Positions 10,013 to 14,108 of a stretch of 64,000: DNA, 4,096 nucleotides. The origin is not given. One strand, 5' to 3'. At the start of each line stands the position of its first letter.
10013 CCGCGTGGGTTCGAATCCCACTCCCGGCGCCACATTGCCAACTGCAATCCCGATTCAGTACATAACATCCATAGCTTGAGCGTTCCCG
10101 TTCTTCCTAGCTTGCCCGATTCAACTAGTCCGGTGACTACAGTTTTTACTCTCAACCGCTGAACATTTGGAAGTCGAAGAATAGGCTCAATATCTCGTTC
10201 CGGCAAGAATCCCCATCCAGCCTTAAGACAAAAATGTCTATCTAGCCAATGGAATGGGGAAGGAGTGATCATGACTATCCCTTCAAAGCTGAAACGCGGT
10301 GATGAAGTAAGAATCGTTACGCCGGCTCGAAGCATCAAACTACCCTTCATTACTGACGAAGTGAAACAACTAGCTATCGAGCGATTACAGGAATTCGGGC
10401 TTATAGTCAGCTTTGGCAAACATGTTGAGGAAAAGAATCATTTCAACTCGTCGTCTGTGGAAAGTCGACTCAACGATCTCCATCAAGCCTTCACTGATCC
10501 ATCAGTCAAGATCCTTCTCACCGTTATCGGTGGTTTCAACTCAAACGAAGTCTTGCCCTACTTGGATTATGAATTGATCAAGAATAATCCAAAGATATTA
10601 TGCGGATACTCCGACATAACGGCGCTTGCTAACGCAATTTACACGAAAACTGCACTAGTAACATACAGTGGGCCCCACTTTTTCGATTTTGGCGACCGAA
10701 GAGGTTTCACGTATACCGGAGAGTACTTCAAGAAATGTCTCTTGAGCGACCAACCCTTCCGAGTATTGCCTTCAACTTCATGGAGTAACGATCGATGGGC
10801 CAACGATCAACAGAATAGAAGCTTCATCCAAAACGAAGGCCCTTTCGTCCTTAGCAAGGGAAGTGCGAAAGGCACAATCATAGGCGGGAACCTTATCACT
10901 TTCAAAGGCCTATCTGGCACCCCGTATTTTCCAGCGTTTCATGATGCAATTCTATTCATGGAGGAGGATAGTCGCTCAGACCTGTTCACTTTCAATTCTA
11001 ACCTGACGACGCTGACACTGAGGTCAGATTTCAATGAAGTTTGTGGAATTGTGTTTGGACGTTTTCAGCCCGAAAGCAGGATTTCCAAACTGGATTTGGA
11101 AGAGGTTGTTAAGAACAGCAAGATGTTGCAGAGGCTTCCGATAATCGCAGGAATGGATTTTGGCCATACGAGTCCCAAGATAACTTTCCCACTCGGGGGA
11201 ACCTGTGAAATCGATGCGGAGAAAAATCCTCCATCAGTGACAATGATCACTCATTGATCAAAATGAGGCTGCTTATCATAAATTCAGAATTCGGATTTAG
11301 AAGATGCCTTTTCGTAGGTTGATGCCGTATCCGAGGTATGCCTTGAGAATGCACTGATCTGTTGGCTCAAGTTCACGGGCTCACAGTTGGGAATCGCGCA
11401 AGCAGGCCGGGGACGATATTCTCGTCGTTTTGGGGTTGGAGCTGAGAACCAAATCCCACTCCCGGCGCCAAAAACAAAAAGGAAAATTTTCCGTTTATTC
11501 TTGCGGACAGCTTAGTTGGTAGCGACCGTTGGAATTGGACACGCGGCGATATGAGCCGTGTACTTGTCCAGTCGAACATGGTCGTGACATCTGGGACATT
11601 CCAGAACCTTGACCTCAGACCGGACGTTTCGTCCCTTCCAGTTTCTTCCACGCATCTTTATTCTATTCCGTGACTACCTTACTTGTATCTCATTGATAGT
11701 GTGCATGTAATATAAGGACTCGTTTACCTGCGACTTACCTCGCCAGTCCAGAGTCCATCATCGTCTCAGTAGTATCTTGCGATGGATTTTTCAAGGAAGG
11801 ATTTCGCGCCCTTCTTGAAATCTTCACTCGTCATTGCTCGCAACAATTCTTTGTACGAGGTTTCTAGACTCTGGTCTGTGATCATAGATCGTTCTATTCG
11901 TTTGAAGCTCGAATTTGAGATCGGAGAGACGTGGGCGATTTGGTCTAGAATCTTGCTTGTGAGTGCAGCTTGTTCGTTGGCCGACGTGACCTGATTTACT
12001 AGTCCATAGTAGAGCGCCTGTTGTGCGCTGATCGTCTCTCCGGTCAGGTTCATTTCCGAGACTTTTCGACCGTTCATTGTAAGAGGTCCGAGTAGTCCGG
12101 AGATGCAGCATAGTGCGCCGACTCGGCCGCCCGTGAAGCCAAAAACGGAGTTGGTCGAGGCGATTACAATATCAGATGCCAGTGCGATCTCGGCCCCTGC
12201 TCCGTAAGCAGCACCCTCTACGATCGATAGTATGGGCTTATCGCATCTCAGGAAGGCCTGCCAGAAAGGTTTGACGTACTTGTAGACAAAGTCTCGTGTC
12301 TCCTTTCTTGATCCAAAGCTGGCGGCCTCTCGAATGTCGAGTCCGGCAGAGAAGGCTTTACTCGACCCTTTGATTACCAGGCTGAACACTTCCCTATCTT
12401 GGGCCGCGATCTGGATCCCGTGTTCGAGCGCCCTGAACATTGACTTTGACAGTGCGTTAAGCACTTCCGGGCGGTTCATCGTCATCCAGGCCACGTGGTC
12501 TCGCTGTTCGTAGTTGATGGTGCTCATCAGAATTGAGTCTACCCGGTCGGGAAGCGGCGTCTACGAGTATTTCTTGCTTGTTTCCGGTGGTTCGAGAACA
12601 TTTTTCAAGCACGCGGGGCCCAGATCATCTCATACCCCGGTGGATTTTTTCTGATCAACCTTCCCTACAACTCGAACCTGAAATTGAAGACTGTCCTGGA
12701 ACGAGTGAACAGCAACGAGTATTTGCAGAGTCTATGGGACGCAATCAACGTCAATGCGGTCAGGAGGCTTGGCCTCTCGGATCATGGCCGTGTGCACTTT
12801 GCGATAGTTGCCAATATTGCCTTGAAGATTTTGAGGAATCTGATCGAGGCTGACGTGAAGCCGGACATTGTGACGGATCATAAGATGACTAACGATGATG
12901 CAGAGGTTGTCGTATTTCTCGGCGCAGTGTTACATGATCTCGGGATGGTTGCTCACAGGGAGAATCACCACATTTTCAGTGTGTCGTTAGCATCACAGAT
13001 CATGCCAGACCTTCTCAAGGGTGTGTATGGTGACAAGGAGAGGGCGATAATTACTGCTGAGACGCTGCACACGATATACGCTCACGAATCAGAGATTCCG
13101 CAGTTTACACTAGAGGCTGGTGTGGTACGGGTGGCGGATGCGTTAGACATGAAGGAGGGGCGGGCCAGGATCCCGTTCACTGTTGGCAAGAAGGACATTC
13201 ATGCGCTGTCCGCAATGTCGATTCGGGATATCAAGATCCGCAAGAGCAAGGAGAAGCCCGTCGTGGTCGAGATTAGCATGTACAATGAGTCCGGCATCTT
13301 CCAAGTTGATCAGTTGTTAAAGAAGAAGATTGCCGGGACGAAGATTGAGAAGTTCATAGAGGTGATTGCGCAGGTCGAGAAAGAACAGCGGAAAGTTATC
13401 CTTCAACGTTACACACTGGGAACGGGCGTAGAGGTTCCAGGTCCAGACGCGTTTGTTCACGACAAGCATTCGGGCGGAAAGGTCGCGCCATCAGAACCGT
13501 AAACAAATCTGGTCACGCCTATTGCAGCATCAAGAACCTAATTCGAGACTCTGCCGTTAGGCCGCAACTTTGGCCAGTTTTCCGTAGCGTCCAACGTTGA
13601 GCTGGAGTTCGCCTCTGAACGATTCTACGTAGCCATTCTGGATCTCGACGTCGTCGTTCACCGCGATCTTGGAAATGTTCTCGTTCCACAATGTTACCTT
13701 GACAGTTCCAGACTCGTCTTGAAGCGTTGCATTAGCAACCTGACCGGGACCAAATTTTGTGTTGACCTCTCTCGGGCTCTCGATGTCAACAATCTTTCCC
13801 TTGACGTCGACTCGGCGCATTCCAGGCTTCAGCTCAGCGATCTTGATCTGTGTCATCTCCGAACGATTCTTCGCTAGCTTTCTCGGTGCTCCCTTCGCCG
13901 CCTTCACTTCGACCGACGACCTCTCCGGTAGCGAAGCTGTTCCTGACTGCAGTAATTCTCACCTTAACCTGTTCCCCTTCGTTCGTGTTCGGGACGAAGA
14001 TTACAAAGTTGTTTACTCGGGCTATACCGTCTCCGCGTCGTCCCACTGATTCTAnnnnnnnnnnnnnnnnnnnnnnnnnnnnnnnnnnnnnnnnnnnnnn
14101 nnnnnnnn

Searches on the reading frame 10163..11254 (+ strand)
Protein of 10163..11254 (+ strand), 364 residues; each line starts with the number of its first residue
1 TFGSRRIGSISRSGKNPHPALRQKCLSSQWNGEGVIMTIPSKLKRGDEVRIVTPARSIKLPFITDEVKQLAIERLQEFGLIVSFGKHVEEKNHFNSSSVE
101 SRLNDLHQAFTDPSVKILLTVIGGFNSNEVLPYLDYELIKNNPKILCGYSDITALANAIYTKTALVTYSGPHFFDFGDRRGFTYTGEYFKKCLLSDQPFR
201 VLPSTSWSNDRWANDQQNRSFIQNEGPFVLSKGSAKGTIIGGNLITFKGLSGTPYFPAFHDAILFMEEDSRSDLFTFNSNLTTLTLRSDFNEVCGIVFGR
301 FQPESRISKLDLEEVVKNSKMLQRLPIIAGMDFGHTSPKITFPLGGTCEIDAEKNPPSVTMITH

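Call 18: search_protein_families(library=pfam, proteins=[window:10163-11254:+], max_evalue=0.001)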
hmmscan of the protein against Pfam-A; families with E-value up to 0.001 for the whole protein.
window:10163-11254:+ (364 aa): 2 families
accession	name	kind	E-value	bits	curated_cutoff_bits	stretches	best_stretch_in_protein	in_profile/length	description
PF02016.21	Peptidase_S66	-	2.8e-33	115.1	25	1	49-170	1-121/121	LD-carboxypeptidase N-terminal domain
PF17676.7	Peptidase_S66C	-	7.5e-25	88.3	23.7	1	236-350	1-120/120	LD-carboxypeptidase C-terminal domain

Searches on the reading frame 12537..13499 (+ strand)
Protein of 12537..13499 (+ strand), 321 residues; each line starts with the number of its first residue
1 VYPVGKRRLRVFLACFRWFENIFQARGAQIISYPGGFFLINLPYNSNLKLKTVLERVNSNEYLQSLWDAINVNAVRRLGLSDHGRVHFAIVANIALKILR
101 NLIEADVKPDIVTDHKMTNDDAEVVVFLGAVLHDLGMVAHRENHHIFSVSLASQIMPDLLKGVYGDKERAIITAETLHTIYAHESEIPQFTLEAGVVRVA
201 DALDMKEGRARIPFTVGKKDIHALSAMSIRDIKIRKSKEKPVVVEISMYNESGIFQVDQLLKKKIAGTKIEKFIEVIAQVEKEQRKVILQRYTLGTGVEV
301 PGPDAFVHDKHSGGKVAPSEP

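Call 18: search_protein_families(library=pfam, proteins=[window:12537-13499:+], max_evalue=0.001)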
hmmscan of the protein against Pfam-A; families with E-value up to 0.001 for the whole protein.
window:12537-13499:+ (321 aa): 1 family
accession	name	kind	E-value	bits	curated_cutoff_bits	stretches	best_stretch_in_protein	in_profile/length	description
PF01966.28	HD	-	1.9e-06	28.6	22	1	91-205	8-115/116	HD domain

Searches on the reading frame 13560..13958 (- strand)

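Call 19: search_protein_families(library=pfam, proteins=[window:13560-13958:-], max_evalue=0.001)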
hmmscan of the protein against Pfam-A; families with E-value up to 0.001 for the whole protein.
window:13560-13958:- (133 aa): 2 families
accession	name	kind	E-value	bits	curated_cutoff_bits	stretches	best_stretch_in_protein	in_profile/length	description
PF21473.3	Ssb-like_OB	-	7.2e-09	36.2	24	1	65-128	32-95/97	Single-stranded DNA binding protein Ssb-like, OB fold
PF01336.31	tRNA_anti-codon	-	4.2e-08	33.5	27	1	51-125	2-72/75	OB-fold nucleic acid binding domain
